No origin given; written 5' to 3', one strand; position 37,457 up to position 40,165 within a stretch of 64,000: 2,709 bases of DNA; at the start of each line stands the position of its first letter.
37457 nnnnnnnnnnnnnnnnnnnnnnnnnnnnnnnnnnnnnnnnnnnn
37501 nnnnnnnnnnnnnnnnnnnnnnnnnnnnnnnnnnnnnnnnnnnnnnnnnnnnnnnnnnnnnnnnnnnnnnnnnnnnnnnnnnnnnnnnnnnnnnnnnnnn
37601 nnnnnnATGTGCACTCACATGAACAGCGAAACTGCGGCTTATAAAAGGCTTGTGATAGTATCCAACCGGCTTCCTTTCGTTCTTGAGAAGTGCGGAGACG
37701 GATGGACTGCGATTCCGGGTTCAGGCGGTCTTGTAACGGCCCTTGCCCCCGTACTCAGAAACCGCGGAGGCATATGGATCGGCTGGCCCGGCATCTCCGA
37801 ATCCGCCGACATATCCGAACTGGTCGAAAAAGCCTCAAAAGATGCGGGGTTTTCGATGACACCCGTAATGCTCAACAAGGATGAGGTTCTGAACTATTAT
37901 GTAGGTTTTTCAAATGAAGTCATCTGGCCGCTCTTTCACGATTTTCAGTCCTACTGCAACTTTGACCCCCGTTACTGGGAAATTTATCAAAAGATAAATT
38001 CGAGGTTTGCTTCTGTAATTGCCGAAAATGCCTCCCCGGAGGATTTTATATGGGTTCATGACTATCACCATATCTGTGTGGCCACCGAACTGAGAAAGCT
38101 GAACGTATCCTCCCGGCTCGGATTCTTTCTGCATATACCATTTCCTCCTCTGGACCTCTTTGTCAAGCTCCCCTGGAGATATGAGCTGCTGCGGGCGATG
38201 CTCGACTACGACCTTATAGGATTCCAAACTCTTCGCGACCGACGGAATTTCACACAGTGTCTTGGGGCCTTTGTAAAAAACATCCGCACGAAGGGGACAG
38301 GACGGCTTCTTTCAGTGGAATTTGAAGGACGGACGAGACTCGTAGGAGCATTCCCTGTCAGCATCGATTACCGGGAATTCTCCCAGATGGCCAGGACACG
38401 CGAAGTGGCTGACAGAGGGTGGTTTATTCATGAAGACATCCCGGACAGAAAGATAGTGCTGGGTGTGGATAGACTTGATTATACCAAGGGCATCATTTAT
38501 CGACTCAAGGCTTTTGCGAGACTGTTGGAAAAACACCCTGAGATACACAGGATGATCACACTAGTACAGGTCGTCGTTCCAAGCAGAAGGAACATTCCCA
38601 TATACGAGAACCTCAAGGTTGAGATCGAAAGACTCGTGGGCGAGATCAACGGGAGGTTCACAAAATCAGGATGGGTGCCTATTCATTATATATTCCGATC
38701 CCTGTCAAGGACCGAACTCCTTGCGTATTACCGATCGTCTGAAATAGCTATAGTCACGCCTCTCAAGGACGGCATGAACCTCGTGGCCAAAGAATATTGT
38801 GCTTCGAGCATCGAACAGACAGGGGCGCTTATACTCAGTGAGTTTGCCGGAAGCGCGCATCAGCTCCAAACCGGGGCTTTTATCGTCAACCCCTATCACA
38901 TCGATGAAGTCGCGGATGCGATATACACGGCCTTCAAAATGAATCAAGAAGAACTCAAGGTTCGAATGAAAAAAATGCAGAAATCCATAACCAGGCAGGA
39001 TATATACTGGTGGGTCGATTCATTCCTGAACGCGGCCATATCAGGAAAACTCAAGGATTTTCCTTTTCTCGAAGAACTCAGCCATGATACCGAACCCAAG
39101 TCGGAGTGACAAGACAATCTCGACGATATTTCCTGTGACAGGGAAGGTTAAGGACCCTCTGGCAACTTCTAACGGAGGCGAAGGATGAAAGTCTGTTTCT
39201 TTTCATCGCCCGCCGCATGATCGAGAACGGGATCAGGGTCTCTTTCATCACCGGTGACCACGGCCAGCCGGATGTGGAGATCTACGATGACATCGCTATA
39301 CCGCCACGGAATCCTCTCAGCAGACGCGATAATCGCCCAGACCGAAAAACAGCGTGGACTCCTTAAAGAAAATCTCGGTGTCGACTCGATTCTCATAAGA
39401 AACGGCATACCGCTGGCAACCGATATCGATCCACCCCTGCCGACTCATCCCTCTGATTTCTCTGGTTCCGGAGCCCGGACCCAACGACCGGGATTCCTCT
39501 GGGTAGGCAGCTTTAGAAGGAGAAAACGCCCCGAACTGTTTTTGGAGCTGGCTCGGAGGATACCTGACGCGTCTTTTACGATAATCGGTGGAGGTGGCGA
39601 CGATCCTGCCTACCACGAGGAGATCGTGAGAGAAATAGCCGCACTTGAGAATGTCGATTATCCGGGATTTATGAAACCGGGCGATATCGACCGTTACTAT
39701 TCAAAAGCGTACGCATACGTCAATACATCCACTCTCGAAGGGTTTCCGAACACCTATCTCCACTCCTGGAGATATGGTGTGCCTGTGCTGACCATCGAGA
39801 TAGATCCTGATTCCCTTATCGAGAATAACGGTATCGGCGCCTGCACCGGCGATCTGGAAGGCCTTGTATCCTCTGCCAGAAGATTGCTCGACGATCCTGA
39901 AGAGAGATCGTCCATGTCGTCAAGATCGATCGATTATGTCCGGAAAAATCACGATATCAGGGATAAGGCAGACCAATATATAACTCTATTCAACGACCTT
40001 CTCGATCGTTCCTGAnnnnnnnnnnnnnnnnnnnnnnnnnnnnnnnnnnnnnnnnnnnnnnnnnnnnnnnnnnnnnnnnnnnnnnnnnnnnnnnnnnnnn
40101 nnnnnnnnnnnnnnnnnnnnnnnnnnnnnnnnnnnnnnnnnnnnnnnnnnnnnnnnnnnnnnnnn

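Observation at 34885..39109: Complete dual-route trehalose module (unknown protein, TreT, OtsB, OtsA) embedded inside the EPS locus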

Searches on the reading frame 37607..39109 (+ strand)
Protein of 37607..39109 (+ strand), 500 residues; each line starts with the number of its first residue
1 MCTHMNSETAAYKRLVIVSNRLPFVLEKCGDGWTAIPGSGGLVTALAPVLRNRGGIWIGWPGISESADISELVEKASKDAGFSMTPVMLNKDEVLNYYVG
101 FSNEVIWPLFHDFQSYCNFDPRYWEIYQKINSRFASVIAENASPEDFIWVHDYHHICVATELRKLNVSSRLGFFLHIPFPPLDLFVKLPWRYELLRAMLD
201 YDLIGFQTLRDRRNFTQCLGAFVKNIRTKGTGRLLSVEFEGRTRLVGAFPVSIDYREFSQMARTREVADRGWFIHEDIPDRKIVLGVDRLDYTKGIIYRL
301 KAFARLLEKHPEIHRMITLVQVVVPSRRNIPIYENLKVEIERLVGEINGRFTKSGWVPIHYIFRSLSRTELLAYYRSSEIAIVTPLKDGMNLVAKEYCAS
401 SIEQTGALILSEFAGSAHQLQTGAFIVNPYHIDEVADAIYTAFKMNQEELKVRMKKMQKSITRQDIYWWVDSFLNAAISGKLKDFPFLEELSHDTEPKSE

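Call 3: search_protein_families(library=pfam, proteins=[window:37607-39109:+], max_evalue=0.01)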
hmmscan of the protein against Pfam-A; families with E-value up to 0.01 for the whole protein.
window:37607-39109:+ (500 aa): 2 families
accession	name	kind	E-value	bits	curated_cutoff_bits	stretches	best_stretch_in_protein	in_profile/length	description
PF00982.27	Glyco_transf_20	-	1.3e-138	463.2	32.5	1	14-476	2-470/473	Glycosyltransferase family 20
PF00534.26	Glycos_transf_1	-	1.4e-07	31.6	26.4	1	279-314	13-49/172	Glycosyl transferases group 1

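Call 4: search_protein_families(library=ncbifam, proteins=[window:37607-39109:+], max_evalue=0.01)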
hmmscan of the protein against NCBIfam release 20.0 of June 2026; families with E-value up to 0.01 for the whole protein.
window:37607-39109:+ (500 aa): 6 families
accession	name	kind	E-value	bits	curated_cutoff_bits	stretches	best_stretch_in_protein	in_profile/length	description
NF011071.0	PRK14501.1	equivalog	5.7e-164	547.2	634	1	13-483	2-467/729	bifunctional alpha,alpha-trehalose-phosphate synthase (UDP-forming)/trehalose-phosphatase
TIGR02400.1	trehalose_OtsA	equivalog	6.7e-157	522.8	564.85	1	14-476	1-453/456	alpha,alpha-trehalose-phosphate synthase (UDP-forming)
NF007513.0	PRK10117.1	equivalog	3.7e-104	349.3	759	1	13-475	2-449/474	alpha,alpha-trehalose-phosphate synthase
TIGR02398.1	gluc_glyc_Psyn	equivalog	1.8e-101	340.2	569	1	41-477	27-480/487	glucosylglycerol-phosphate synthase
TIGR04047.1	MSMEG_0565_glyc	hypoth_equivalog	4e-05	22.9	259.85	1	252-455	167-352/373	MSMEG_0565 family glycosyltransferase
TIGR04157.1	glyco_rSAM_CFB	subfamily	0.001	18.1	400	1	279-317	225-263/406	TIGR04157 family glycosyltransferase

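Call 62: search_solved_structures(query=window:37607-39109:+, show_alignments=0)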
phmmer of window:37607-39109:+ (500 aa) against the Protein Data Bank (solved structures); distinct sequences matched with E-value up to 0.001: 23.
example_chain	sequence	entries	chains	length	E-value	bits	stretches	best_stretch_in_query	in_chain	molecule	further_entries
5jij_A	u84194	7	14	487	1.6e-112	380.1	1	15-483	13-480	Alpha,alpha-trehalose-phosphate synthase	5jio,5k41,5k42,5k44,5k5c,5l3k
5hvm_A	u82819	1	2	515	9.9e-98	331.4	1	8-475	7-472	Alpha,alpha-trehalose-phosphate synthase (UDP-forming)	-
5hvo_A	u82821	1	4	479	1.4e-97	330.9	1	13-474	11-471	Alpha,alpha-trehalose-phosphate synthase (UDP-forming)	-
6jbi_A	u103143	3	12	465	2.6e-97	330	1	14-474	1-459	Trehalose-6-phosphate synthase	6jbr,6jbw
5huv_A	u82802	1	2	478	3.8e-97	329.5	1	14-475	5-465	Alpha,alpha-trehalose-phosphate synthase [UDP-forming]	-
9niq_A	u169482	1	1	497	1.6e-96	327.4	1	14-475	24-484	Alpha,alpha-trehalose-phosphate synthase [UDP-forming]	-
5hut_A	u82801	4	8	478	1.9e-96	327.2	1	14-475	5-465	Alpha,alpha-trehalose-phosphate synthase [UDP-forming]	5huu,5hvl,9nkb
5hxa_A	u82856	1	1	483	1.2e-93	317.9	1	13-474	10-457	Alpha,alpha-trehalose-phosphate synthase (UDP-forming)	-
8fhw_A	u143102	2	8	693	9.9e-93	314.9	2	168-476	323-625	Alpha,alpha-trehalose-phosphate synthase (UDP-forming)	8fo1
5uof_A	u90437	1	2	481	1.8e-92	314.1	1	13-474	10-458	Alpha,alpha-trehalose-phosphate synthase (UDP-forming)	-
5tvg_A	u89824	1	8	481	9.2e-90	305.1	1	14-474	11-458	Alpha,alpha-trehalose-phosphate synthase (UDP-forming)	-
5v0t_A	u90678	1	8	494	1.2e-89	304.7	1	14-475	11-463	Alpha,alpha-trehalose-phosphate synthase (UDP-forming)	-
2wtx_A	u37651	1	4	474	5.5e-88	299.2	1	14-475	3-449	ALPHA, ALPHA-TREHALOSE-PHOSPHATE SYNTHASE [UDP-FORMING]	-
1uqt_A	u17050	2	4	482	5.8e-88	299.2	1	14-475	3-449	ALPHA, ALPHA-TREHALOSE-PHOSPHATE SYNTHASE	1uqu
1gz5_A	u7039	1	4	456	6.3e-88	299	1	14-475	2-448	ALPHA-TREHALOSE-PHOSPHATE SYNTHASE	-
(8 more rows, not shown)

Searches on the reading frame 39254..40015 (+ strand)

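Call 3: search_protein_families(library=pfam, proteins=[window:39254-40015:+], max_evalue=0.01)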
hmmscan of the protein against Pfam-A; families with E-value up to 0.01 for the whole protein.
window:39254-40015:+ (253 aa): 4 families
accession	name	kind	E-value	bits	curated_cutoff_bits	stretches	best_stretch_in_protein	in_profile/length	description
PF00534.26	Glycos_transf_1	-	4.7e-17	62.5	26.4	1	72-224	9-168/172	Glycosyl transferases group 1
PF13692.12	Glyco_trans_1_4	-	1.1e-16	61.8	27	1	79-214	2-142/142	Glycosyl transferases group 1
PF13524.12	Glyco_trans_1_2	-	9.4e-08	32.6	25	1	91-243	2-143/144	Glycosyl transferase-like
PF13439.12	Glyco_transf_4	-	0.0026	18.2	28.5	0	6-54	117-168/170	Glycosyltransferase Family 4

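Call 4: search_protein_families(library=ncbifam, proteins=[window:39254-40015:+], max_evalue=0.01)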
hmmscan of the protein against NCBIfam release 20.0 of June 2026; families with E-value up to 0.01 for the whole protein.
window:39254-40015:+ (253 aa): 21 families
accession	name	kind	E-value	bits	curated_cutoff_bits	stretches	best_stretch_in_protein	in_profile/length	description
NF038229.1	Glyco4_Geo_Pelo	equivalog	2.6e-15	56.3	400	1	97-250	184-337/338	GPMC system family 4 glycosyltransferase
NF047881.1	glyco_SdgB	exception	6.1e-12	45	800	1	94-231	341-479/496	serine-aspartate repeat adhesin O-glycosyltransferase SdgB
NF047880.1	glyco_SdgA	exception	2.4e-09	36.3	800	1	97-233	338-475/488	serine-aspartate repeat adhesin O-glycosyltransferase SdgA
NF049988.1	MGlcDAGSynMgs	equivalog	1e-08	35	400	1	96-250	235-388/398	alpha-monoglucosyldiacylglycerol synthase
NF053513.1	Gtran_IagA_BgsA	equivalog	2.9e-07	29.8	460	1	5-162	92-246/333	LTA glycolipid anchor biosynthesis glycosyltransferase, IagA/BgsA family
TIGR03999.1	thiol_BshA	equivalog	3.8e-07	29.4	273.7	1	84-250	205-374/375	N-acetyl-alpha-D-glucosaminyl L-malate synthase BshA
NF007396.0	PRK09922.1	equivalog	2.2e-06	26.8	385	1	80-213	184-325/361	lipopolysaccharide 1,6-galactosyltransferase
TIGR04047.1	MSMEG_0565_glyc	hypoth_equivalog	3.3e-06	26.4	259.85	1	14-216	130-343/373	MSMEG_0565 family glycosyltransferase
NF011726.0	PRK15179.1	equivalog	6.6e-05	21.4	733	1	88-182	527-622/694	Vi polysaccharide biosynthesis protein TviE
TIGR04063.1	stp3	hypoth_equivalog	7.3e-05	21.8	442.05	0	192-250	338-396/397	TIGR04063 family PEP-CTERM/XrtA system glycosyltransferase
TIGR04348.1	TIGR04348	equivalog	7.7e-05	21.9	300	1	82-184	141-245/310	selenoneine biosynthesis selenosugar synthase SenB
TIGR03088.1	stp2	hypoth_equivalog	0.00034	19.8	409.05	1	107-250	231-374/374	TIGR03088 family PEP-CTERM/XrtA system glycosyltransferase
NF046085.1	XrtY_assoc_Gly1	equivalog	0.0008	18.4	400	1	93-250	224-385/387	XrtY-associated glycosyltransferase XYAG1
TIGR02149.1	glgA_Coryne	subfamily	0.00082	18.6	302.4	1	17-179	139-311/391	glycogen synthase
NF038255.1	exopoly_VpsD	equivalog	0.0011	17.9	300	1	94-249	223-379/381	VpsD family glycosyltransferase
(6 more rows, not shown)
